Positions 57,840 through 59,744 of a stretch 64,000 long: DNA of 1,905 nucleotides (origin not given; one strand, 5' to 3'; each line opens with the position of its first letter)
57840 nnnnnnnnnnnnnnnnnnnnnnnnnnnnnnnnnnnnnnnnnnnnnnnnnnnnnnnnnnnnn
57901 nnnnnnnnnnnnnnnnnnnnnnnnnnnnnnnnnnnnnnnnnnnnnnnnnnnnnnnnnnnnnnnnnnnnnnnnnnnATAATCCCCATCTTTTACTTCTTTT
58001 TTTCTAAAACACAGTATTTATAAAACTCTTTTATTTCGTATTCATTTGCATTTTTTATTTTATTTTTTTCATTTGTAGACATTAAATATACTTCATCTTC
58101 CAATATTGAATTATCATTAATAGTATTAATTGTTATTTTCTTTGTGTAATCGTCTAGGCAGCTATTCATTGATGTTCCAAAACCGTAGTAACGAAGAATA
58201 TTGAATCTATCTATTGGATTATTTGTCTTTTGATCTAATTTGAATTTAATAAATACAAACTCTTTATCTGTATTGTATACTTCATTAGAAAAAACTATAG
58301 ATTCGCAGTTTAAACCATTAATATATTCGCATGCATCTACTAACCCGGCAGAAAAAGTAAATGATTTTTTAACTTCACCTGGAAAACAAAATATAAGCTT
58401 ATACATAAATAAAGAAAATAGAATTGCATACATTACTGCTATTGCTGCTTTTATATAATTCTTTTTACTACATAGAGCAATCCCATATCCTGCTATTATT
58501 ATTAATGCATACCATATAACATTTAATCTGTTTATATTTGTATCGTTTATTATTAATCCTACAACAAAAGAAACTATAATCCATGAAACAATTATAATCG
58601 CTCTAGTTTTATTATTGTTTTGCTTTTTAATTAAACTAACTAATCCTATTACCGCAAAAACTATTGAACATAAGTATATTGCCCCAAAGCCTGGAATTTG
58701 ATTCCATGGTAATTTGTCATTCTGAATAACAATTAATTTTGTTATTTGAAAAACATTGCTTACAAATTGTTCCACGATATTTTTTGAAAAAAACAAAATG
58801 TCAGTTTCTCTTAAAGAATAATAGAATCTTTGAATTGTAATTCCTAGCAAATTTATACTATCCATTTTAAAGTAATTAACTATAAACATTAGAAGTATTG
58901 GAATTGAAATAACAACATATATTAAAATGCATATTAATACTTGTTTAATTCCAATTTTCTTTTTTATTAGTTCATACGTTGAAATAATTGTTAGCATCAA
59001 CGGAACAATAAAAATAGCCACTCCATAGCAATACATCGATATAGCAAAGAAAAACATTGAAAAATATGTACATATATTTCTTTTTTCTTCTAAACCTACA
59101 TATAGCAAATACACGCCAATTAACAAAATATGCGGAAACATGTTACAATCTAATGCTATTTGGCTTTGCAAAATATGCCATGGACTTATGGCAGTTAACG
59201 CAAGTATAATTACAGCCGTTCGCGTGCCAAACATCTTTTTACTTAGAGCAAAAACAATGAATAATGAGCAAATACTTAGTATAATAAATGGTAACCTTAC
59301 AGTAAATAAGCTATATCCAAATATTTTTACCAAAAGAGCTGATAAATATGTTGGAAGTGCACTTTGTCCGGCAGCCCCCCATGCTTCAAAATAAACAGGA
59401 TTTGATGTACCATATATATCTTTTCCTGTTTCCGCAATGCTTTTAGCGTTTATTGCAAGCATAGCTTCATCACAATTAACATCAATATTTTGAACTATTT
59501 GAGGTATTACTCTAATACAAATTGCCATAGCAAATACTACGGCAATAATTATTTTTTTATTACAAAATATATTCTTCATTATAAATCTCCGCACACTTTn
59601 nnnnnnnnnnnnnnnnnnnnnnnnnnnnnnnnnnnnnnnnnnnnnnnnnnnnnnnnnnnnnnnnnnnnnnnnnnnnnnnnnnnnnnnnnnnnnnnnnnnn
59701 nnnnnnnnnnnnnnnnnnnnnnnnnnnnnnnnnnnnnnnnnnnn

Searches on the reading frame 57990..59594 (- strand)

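Call 73: search_protein_families(library=pfam, proteins=[window:57990-59594:-], max_evalue=0.00001)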
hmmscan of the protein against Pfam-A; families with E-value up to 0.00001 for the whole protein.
window:57990-59594:- (534 aa): 1 family
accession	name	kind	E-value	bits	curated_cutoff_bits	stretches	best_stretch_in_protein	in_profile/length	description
PF13231.12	PMT_2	-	1.1e-10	42.4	26.1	1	81-228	6-155/160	Dolichyl-phosphate-mannose-protein mannosyltransferase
